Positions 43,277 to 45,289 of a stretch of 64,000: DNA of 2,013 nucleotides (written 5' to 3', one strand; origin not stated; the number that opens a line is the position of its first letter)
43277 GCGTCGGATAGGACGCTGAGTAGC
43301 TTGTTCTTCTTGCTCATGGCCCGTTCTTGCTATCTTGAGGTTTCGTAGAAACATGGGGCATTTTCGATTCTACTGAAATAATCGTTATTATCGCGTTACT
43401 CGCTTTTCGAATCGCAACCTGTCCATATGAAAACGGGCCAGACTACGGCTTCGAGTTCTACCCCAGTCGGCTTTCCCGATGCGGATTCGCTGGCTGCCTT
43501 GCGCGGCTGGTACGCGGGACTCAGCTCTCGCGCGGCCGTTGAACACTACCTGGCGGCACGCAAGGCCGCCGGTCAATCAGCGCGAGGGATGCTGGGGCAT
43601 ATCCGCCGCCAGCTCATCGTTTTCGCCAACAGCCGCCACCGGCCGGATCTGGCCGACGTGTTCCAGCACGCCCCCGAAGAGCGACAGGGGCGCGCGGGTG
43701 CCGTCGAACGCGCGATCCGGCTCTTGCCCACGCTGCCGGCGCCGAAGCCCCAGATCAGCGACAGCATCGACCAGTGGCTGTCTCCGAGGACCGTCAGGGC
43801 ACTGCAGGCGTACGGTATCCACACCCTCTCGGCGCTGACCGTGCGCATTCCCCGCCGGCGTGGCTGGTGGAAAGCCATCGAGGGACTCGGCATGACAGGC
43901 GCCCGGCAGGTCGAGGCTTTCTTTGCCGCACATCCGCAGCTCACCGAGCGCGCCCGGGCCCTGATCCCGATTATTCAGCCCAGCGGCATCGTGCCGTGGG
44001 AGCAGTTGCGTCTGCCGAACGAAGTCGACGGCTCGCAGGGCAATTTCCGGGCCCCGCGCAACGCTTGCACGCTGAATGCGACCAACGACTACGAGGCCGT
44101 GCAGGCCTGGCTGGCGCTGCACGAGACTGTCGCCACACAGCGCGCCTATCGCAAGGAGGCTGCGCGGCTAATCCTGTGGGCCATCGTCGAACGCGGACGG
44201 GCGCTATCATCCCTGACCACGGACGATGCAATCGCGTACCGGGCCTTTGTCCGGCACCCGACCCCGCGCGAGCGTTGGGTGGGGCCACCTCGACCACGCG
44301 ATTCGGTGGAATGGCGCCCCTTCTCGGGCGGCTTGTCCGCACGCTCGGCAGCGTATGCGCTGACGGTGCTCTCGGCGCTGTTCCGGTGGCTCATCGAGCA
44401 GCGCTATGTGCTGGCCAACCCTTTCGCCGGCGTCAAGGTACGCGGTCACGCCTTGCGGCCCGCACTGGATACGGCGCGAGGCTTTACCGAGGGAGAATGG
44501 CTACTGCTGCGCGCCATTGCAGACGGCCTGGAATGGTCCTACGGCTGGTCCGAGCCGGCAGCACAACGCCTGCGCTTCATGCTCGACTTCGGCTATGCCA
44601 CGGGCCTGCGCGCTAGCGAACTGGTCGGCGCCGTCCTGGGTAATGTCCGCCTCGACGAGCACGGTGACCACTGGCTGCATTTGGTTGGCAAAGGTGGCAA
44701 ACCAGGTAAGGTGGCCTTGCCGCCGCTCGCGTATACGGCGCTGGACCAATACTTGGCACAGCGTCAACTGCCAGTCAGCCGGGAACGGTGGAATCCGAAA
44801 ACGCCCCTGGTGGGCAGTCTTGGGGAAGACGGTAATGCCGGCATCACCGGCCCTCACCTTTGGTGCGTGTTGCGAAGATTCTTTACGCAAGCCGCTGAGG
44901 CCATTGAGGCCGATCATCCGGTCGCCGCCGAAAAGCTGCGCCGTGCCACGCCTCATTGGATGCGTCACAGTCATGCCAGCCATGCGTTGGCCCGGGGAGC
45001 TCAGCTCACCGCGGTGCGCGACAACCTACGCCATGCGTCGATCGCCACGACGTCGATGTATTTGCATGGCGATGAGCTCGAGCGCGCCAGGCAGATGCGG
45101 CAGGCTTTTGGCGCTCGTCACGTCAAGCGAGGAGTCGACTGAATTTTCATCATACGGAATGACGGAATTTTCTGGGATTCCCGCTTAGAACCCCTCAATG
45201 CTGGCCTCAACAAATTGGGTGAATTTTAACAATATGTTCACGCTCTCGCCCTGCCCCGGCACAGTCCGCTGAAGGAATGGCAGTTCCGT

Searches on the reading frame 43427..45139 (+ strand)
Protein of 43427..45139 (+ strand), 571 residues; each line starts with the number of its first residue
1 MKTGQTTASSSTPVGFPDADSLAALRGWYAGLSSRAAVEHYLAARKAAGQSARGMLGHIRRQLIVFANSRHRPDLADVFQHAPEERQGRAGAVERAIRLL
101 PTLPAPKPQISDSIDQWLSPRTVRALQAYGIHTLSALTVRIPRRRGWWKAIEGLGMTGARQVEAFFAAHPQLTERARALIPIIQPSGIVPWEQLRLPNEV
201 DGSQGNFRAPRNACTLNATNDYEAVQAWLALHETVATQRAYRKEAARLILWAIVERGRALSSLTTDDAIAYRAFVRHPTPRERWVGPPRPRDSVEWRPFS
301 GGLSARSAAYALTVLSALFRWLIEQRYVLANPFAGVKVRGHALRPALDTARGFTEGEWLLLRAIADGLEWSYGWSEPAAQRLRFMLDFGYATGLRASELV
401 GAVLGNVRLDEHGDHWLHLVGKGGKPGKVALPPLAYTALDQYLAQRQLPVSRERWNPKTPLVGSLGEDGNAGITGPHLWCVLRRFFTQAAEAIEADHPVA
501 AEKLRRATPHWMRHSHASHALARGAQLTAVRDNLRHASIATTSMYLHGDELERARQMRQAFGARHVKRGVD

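Call 5: search_protein_families(library=pfam, proteins=[window:43427-45139:+], max_evalue=1)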
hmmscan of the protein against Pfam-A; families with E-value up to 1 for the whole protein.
window:43427-45139:+ (571 aa): 4 families
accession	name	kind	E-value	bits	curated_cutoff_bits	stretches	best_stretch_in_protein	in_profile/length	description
PF12482.14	DUF3701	-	2e-26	92.4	26.9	1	100-189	2-92/93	Phage integrase protein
PF00589.27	Phage_integrase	-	5.7e-15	56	27.1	1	376-549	18-169/172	Phage integrase family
PF13495.12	Phage_int_SAM_4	-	0.063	14.1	27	0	302-327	58-83/85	Phage integrase, N-terminal SAM-like domain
PF02899.23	Phage_int_SAM_1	-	0.13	13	22.3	0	301-325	58-82/83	Phage integrase, N-terminal SAM-like domain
